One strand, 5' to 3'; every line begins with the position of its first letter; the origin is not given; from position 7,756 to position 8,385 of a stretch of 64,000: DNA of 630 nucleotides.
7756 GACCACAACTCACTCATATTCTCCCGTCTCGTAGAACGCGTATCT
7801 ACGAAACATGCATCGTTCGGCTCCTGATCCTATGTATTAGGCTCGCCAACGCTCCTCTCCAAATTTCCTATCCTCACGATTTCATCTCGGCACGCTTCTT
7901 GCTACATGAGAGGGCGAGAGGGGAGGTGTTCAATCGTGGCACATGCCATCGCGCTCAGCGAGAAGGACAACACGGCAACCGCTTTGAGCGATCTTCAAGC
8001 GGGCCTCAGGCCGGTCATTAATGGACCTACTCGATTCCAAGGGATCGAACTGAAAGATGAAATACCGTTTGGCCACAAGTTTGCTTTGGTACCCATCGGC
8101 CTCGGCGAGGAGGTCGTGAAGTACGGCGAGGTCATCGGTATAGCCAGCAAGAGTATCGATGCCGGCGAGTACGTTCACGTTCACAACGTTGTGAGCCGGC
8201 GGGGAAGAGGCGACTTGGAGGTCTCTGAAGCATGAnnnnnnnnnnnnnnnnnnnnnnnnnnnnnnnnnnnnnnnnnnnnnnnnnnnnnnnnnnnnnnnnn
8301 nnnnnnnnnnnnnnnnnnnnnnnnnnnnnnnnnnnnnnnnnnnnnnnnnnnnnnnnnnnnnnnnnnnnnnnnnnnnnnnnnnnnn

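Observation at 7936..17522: Sigma-54-driven cluster: split UxaA-type dehydratase with duplicated large subunit, TctCBA transporter interrupted by a LarA-like gene, an anion permease and a convergent true LarA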

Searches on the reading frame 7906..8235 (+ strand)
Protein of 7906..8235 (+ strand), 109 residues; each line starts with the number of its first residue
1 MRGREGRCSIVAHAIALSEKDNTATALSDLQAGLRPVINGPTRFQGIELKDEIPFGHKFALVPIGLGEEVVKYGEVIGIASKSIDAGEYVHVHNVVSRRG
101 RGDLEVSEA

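Call 3: search_protein_families(library=pfam, proteins=[window:7906-8235:+])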
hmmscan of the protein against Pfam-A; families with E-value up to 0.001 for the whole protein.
window:7906-8235:+ (109 aa): 1 family
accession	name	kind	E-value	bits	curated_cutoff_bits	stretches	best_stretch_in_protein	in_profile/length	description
PF08666.17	SAF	-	5.4e-07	30.5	21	1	46-96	20-63/63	SAF domain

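Call 4: search_protein_families(library=ncbifam, proteins=[window:7906-8235:+])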
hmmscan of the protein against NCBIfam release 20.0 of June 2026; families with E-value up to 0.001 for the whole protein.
window:7906-8235:+ (109 aa): 1 family
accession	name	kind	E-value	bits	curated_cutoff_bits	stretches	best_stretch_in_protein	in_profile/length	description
TIGR03248.1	galactar-dH20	equivalog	1.5e-10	40.2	730.85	1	15-95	3-78/507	galactarate dehydratase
